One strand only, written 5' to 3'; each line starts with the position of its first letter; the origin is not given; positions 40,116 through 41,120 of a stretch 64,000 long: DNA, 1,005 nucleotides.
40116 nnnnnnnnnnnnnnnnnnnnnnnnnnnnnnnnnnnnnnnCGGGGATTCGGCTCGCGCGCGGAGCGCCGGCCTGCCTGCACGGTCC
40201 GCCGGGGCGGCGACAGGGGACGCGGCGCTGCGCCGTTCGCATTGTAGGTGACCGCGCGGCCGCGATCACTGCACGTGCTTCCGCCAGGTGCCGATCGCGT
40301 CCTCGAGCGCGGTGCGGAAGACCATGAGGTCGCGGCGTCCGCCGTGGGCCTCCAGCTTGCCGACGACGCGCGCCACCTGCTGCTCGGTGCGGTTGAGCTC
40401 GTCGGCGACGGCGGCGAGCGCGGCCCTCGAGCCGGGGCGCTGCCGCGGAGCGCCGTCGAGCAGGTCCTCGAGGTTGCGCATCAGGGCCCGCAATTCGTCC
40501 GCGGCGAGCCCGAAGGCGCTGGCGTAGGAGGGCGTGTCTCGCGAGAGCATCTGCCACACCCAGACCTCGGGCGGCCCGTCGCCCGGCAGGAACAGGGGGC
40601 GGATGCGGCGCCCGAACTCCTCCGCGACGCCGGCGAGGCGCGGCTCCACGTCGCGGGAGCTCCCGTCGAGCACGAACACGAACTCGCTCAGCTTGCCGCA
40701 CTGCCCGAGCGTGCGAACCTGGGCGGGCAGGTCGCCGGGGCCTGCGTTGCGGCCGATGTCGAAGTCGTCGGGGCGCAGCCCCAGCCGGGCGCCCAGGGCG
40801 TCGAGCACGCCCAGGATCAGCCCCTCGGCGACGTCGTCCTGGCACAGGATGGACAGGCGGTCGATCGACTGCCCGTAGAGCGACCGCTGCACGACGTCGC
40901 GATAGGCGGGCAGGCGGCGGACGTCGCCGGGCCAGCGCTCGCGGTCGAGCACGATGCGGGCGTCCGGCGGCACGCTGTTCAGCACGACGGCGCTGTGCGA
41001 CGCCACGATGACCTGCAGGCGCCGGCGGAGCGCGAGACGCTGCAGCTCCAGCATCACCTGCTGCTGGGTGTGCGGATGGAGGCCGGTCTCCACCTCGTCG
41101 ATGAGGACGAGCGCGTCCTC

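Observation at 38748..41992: Two-gene cassette of divergent ABC/SMC-type ATPases (OLD/PARIS-like ATPase-Toprim plus DUF3696-tailed ATPase): candidate uncharacterised defence system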

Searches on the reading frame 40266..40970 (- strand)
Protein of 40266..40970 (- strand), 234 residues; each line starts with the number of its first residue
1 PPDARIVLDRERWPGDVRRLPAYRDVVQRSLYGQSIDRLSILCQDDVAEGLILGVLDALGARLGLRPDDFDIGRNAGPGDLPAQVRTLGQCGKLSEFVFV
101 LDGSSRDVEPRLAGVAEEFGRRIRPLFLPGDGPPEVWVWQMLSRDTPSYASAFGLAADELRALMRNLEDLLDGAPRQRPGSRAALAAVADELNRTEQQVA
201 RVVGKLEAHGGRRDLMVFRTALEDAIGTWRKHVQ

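Call 7: search_protein_families(library=phrogs, proteins=[window:40266-40950:-], max_evalue=1)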
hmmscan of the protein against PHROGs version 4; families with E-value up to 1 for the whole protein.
window:40266-40950:- (228 aa): 0 families

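Call 9: search_protein_families(library=padloc, proteins=[window:40266-40970:-], max_evalue=10)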
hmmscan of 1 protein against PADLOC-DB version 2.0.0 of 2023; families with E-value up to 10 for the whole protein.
window:40266-40970:- (234 aa): 0 families

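Call 10: search_protein_families(library=pfam, proteins=[window:40266-40970:-], max_evalue=10)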
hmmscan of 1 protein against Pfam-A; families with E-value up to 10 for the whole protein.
window:40266-40970:- (234 aa): 1 family
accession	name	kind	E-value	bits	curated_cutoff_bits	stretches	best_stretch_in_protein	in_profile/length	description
PF19390.4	DUF5965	-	0.24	12.2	25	0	15-38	20-43/74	Family of unknown function (DUF5965)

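Call 48: predict_structure(alignment_id=A3)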
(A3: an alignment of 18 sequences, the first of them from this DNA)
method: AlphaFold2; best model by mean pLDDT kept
length: 232 residues; sequences in the alignment: 18
mean_pLDDT: 81.4   pTM: 0.81
mean pLDDT of the five models: 81.4, 81.1, 81.1, 79.9, 78.6
residues with pLDDT >= 90: 96; 70-90: 87; 50-70: 30; < 50: 19
segments of 3 or more residues with pLDDT < 50: 1-8, 13-20
pLDDT, mean of each block of 10 residues (from residue 1): 43 42 62 73 91 89 82 71 86 88 89 91 91 92 94 95 85 63 90 94 87 90 88 66
secondary structure, 60 per line:
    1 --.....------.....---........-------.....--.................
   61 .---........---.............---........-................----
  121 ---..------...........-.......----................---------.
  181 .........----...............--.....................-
elements in order: E3-7 E14-18 H22-29 E37-41 H44-61 E68-72 H76-88 E95-99 H101-116 H132-142 H144-150 H155-170 H180-189 H194-208 H211-231

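Call 52: fold_search(model_id=the predicted structure, library=pdb)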
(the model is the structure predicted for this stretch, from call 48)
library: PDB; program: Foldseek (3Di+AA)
matches with E <= 10: 1028; with E <= 0.001: 0
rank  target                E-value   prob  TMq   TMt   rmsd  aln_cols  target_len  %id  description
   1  6njv                  4.3e-03  0.99  0.39  0.43   7.9       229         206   17  C-terminal region of the Xanthomonas campestris pv. campestris OLD protein phased with iodine (released 2019-08-07)
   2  3mk3_1                2.9e-02  0.99  0.27  0.38   4.2        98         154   19  Crystal structure of Lumazine synthase from Salmonella typhimurium LT2 (released 2011-02-02)
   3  1kyv_E                3.6e-02  0.90  0.29  0.40   9.7       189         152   11  Lumazine Synthase from S.pombe bound to riboflavin (released 2002-07-24)
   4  1kz4_A                4.1e-02  0.98  0.26  0.38   4.8        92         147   16  Mutant enzyme W63Y Lumazine Synthase from S.pombe (released 2002-07-24)
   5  1rvv_1                4.5e-02  0.99  0.29  0.40   4.3       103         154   17  SYNTHASE/RIBOFLAVIN SYNTHASE COMPLEX OF BACILLUS SUBTILIS (released 1996-12-07)
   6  1kyv_A                4.8e-02  0.99  0.27  0.40   4.2        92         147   13  Lumazine Synthase from S.pombe bound to riboflavin (released 2002-07-24)
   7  5im4_M                4.8e-02  0.97  0.26  0.39   4.8        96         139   21  Crystal structure of designed two-component self-assembling icosahedral cage I52-32 (released 2016-07-27)
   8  1kyv_C                5.3e-02  0.98  0.28  0.40   4.7       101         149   15  Lumazine Synthase from S.pombe bound to riboflavin (released 2002-07-24)
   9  2a57_A                5.6e-02  0.94  0.26  0.37   5.6       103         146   16  Structure of 6,7-Dimthyl-8-ribityllumazine synthase from Schizosaccharomyces pombe mutant W27Y with bound ligand 6-car (released 2005-07-19)
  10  1kz9_A                5.9e-02  0.98  0.27  0.38   4.6        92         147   15  Mutant Enzyme L119F Lumazine Synthase from S.pombe (released 2002-07-24)
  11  1kyy_A                5.9e-02  0.75  0.27  0.38  10.3       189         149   13  Lumazine Synthase from S.pombe bound to nitropyrimidinedione (released 2002-07-24)
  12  4kq6_E                6.2e-02  0.93  0.26  0.36   5.0       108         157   17  Product complex of lumazine synthase from candida glabrata (released 2013-05-29)
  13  5im4_U                6.6e-02  0.96  0.26  0.41   4.8        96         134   21  Crystal structure of designed two-component self-assembling icosahedral cage I52-32 (released 2016-07-27)
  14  5im4_N                6.9e-02  0.96  0.26  0.40   4.7        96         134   21  Crystal structure of designed two-component self-assembling icosahedral cage I52-32 (released 2016-07-27)
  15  1ejb_A                6.9e-02  0.66  0.28  0.35   9.3       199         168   12  LUMAZINE SYNTHASE FROM SACCHAROMYCES CEREVISIAE (released 2001-03-02)
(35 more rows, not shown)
